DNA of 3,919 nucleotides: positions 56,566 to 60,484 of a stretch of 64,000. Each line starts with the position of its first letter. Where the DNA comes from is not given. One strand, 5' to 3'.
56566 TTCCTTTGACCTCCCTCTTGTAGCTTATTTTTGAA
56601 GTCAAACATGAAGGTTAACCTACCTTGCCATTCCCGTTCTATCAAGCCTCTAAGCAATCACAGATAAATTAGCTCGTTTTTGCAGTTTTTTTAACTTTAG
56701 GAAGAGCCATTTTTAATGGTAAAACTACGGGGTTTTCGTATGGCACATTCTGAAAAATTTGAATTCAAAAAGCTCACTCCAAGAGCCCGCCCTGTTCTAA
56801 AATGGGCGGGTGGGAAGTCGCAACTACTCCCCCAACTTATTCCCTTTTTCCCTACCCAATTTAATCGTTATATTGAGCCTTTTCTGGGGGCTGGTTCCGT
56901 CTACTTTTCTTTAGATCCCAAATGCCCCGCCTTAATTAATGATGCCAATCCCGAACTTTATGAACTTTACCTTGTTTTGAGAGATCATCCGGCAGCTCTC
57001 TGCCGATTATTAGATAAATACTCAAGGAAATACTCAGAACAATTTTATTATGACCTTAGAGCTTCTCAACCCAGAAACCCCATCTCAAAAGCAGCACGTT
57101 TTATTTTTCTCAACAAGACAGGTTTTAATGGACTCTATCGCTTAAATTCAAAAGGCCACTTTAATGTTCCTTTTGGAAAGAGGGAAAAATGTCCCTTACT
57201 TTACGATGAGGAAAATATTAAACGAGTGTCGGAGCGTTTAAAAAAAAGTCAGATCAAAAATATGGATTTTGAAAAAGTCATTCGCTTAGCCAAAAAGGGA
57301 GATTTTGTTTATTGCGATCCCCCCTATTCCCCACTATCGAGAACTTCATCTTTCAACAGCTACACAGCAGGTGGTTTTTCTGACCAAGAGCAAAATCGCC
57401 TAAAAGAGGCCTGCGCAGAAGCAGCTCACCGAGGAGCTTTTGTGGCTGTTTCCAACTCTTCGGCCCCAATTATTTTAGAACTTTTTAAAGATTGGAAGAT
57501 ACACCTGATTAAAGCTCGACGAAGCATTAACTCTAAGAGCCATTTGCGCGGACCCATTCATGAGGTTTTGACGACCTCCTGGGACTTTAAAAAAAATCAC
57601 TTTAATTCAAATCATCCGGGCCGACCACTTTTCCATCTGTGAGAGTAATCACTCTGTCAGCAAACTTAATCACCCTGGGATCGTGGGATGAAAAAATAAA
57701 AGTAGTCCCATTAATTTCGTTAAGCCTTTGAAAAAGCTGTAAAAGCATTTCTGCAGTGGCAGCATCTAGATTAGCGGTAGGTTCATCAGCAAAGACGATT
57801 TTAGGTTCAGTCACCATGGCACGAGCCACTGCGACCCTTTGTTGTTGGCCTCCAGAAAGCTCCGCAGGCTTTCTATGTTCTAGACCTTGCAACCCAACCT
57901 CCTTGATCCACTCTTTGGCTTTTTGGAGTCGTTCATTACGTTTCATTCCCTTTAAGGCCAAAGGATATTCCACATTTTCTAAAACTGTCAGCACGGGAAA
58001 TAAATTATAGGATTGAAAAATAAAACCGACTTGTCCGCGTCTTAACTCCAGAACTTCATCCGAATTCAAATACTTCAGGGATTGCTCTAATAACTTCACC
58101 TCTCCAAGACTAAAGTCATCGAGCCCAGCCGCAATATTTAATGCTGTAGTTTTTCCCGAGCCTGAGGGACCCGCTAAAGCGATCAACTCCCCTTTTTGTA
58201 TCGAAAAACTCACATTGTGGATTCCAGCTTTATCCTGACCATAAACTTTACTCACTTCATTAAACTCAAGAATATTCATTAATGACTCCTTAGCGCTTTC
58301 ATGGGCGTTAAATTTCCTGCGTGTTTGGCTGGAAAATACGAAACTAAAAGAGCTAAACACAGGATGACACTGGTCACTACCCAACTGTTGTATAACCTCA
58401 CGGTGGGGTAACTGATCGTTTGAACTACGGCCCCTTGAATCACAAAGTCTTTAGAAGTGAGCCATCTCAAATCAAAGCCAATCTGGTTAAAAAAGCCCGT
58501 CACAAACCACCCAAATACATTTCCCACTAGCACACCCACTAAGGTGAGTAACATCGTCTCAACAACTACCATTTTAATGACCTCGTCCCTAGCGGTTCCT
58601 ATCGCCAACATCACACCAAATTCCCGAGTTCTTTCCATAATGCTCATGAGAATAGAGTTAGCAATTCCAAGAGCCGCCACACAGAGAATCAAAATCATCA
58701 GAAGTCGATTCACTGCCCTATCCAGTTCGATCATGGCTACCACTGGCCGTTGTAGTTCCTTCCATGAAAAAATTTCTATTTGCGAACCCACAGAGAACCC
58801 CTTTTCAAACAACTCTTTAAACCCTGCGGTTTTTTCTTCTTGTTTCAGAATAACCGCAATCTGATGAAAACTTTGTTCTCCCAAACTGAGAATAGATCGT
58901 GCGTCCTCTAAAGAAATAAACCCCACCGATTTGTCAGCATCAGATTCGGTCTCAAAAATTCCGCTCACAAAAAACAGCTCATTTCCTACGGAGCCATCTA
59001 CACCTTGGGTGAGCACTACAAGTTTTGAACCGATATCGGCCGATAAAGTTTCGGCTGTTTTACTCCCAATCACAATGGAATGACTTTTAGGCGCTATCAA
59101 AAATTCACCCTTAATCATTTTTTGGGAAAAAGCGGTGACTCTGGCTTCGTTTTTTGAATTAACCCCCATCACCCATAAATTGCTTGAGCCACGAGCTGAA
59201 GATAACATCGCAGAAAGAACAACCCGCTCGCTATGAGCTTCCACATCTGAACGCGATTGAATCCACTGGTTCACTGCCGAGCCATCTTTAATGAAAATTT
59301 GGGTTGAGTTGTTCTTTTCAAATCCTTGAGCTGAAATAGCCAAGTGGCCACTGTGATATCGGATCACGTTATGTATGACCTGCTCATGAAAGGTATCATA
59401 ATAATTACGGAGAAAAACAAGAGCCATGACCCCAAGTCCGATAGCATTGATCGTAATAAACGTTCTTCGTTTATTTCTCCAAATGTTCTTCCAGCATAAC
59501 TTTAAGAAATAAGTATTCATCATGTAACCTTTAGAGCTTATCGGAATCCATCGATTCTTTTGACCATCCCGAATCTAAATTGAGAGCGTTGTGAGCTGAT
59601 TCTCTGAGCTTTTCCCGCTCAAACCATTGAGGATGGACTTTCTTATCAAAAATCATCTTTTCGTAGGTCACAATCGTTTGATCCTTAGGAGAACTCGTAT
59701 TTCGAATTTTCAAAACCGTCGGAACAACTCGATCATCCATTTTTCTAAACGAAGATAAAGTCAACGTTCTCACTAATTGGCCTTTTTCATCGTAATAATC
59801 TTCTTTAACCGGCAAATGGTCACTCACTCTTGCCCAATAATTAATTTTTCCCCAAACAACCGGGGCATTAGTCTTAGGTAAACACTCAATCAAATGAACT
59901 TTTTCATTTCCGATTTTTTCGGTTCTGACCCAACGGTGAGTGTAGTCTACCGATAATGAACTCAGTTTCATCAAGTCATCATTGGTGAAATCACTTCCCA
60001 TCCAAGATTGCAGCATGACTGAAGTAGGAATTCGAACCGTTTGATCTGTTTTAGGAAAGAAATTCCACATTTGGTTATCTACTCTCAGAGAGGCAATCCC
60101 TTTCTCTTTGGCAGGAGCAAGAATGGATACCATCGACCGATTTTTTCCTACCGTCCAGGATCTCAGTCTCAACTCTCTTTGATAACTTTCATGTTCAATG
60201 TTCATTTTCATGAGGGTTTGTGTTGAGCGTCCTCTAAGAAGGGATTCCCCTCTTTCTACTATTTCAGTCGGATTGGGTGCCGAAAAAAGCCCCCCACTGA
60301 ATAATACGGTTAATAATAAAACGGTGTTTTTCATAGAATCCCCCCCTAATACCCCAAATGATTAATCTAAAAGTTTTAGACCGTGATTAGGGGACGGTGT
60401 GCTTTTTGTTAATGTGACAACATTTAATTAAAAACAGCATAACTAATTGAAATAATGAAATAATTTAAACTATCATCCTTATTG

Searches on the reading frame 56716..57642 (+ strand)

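Call 40: search_protein_families(library=pfam, proteins=[window:56716-57642:+], max_evalue=0.00001)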
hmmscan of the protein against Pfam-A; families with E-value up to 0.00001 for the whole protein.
window:56716-57642:+ (308 aa): 1 family
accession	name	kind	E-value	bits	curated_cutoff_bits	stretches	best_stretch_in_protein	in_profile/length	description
PF02086.21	MethyltransfD12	-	4.2e-58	197.5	22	1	30-271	1-253/253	D12 class N6 adenine-specific DNA methyltransferase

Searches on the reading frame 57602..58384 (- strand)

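Call 40: search_protein_families(library=pfam, proteins=[window:57602-58384:-], max_evalue=0.00001)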
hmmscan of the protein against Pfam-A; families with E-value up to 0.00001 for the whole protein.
window:57602-58384:- (260 aa): 2 families
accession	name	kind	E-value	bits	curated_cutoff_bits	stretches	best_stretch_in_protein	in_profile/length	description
PF00005.33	ABC_tran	-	3.8e-35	121.9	25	1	56-204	2-137/137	ABC transporter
PF13304.12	AAA_21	-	8.3e-09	36.4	27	0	174-239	236-303/304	AAA domain, putative AbiEii toxin, Type IV TA system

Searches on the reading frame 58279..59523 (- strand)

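Call 40: search_protein_families(library=pfam, proteins=[window:58279-59523:-], max_evalue=0.00001)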
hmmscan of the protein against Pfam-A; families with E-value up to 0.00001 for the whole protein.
window:58279-59523:- (414 aa): 2 families
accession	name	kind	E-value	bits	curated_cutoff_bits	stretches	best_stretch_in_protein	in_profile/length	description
PF02687.27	FtsX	-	1.2e-17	64.5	25.5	1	274-406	2-119/120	FtsX-like permease C-terminal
PF12704.14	MacB_PCD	-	5.5e-11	43.6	27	1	21-237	1-202/207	MacB-like periplasmic core domain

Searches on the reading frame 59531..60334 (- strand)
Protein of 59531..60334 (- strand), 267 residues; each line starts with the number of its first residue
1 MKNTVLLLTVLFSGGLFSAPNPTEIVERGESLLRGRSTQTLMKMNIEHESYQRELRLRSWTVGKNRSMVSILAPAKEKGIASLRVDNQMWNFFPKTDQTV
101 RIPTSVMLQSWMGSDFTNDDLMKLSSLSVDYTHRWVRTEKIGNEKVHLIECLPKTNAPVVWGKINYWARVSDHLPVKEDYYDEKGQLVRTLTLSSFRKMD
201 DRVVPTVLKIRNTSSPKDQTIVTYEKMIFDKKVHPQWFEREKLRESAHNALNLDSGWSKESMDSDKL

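Call 40: search_protein_families(library=pfam, proteins=[window:59531-60334:-], max_evalue=0.00001)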
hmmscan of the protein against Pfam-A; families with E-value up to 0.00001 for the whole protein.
window:59531-60334:- (267 aa): 1 family
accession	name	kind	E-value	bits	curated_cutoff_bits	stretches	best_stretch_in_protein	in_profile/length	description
PF17131.11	LolA_like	-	6.8e-49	166.5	30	1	63-244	1-183/184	Outer membrane lipoprotein-sorting protein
